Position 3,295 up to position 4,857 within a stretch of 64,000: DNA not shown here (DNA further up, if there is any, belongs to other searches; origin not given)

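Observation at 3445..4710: Orphan CheZ-like phosphatase with duplicated CheY-binding-type C-terminal peptide, far from any chemotaxis operon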

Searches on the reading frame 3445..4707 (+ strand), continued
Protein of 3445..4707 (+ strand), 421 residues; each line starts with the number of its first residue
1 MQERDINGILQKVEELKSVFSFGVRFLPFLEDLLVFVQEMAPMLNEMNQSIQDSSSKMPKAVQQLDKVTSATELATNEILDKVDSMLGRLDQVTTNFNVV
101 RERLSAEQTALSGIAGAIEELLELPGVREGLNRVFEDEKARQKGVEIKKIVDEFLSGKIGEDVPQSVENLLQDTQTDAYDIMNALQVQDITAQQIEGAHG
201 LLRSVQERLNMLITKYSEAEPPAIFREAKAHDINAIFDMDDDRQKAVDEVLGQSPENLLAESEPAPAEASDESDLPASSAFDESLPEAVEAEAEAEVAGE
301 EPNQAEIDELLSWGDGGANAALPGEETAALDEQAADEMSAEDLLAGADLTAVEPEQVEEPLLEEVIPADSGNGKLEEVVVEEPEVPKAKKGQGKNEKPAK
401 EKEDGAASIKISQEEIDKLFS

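Call 55: search_protein_families(library=pfam, proteins=[P0100, P0110, L042:10222-11259:+], max_evalue=0.001)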
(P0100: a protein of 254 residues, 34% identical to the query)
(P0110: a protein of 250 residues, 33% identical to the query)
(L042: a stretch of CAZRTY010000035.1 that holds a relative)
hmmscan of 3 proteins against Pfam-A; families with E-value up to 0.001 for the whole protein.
P0100 (254 aa): 1 family
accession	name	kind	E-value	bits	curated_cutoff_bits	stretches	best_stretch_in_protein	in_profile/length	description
PF04344.18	CheZ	-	3.9e-09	37.1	30.7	1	49-236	23-197/203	Chemotaxis phosphatase, CheZ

P0110 (250 aa): 3 families
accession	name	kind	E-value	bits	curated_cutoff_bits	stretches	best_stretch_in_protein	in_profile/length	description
PF04344.18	CheZ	-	1.3e-08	35.4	30.7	1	47-248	23-197/203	Chemotaxis phosphatase, CheZ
PF02181.28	FH2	-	4.2e-05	23.3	34.8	1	43-133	245-335/372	Formin Homology 2 Domain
PF06160.17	EzrA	-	0.00087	18.1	39.6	1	3-147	36-172/557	Septation ring formation regulator, EzrA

L042:10222-11259:+ (346 aa): 2 families
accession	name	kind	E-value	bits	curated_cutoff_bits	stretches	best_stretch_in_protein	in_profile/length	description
PF02154.20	FliM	-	3e-50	171.3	27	1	47-233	1-188/192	Flagellar motor switch protein FliM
PF01052.25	FliMN_C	-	2e-20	72.9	23.8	1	261-331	2-72/73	Type III flagellar switch regulator (C-ring) FliN C-term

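Call 66: find_encoding_contigs(protein=P0016, flank=10000, max_places=1)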
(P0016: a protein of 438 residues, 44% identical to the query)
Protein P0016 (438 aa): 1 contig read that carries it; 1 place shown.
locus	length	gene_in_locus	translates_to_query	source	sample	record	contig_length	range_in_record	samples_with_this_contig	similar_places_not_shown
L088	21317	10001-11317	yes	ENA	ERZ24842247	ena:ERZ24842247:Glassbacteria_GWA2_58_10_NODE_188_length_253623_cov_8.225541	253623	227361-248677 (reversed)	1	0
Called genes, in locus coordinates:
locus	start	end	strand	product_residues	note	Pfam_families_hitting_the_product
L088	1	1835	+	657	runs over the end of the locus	-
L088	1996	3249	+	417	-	PF00180:Iso_dh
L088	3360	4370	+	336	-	PF01018:GTP1_OBG, PF01926:MMR_HSR1, PF02421:FeoB_N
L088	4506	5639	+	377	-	PF02481:DNA_processg_A, PF17782:WHD_DprA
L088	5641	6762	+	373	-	PF04055:Radical_SAM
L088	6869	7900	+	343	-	PF01628:HrcA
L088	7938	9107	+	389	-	PF00226:DnaJ, PF01556:DnaJ_C, PF00684:DnaJ_CXXCXGXG, PF27439:DnaJ_C_2 (weak)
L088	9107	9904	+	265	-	PF20260:PUA_4, PF04452:Methyltrans_RNA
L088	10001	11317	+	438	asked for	-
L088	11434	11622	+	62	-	PF01165:Ribosomal_S21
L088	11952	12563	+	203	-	PF02525:Flavodoxin_2 (weak), PF00258:Flavodoxin_1 (weak), PF12724:Flavodoxin_5 (weak)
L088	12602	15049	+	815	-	PF00488:MutS_V, PF20297:MSSS, PF01713:Smr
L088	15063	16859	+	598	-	PF01807:Zn_ribbon_DnaG, PF08275:DNAG_N, PF01751:Toprim, PF13155:Toprim_2, PF13362:Toprim_3, PF13662:Toprim_4, PF10410:DnaB_bind (faint)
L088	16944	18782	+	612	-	PF00140:Sigma70_r1_2, PF04542:Sigma70_r2, PF04539:Sigma70_r3, PF04545:Sigma70_r4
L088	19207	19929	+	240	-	PF24481:CT398_CC, PF02591:Zn_ribbon_9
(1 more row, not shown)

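Call 67: find_encoding_contigs(protein=P0013, flank=10000, max_places=1)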
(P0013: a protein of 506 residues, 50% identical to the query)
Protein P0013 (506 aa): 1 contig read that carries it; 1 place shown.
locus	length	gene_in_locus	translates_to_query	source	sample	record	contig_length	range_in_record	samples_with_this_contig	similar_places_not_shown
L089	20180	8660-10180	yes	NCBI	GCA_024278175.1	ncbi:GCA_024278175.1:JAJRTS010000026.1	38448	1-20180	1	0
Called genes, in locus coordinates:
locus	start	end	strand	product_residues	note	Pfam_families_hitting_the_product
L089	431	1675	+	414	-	PF00180:Iso_dh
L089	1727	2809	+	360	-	PF01018:GTP1_OBG, PF01926:MMR_HSR1, PF02421:FeoB_N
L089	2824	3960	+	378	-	PF02481:DNA_processg_A, PF18306:LDcluster4 (faint), PF17782:WHD_DprA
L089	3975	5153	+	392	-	PF04055:Radical_SAM, PF06969:HemN_C (weak)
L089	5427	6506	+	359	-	PF01628:HrcA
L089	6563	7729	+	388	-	PF00226:DnaJ, PF01556:DnaJ_C, PF15777:Anti-TRAP (faint), PF00684:DnaJ_CXXCXGXG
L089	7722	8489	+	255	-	PF20260:PUA_4, PF04452:Methyltrans_RNA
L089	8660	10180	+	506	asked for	PF04344:CheZ (faint)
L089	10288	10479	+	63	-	PF01165:Ribosomal_S21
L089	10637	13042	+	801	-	PF00488:MutS_V, PF20297:MSSS (weak), PF01713:Smr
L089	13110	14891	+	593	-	PF01807:Zn_ribbon_DnaG, PF08275:DNAG_N, PF01751:Toprim, PF13362:Toprim_3, PF13662:Toprim_4, PF13155:Toprim_2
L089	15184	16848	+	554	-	PF00140:Sigma70_r1_2, PF04542:Sigma70_r2, PF04539:Sigma70_r3, PF04545:Sigma70_r4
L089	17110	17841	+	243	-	-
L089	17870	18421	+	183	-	-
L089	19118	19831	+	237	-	PF28159:CEP89 (weak), PF24481:CT398_CC, PF02591:Zn_ribbon_9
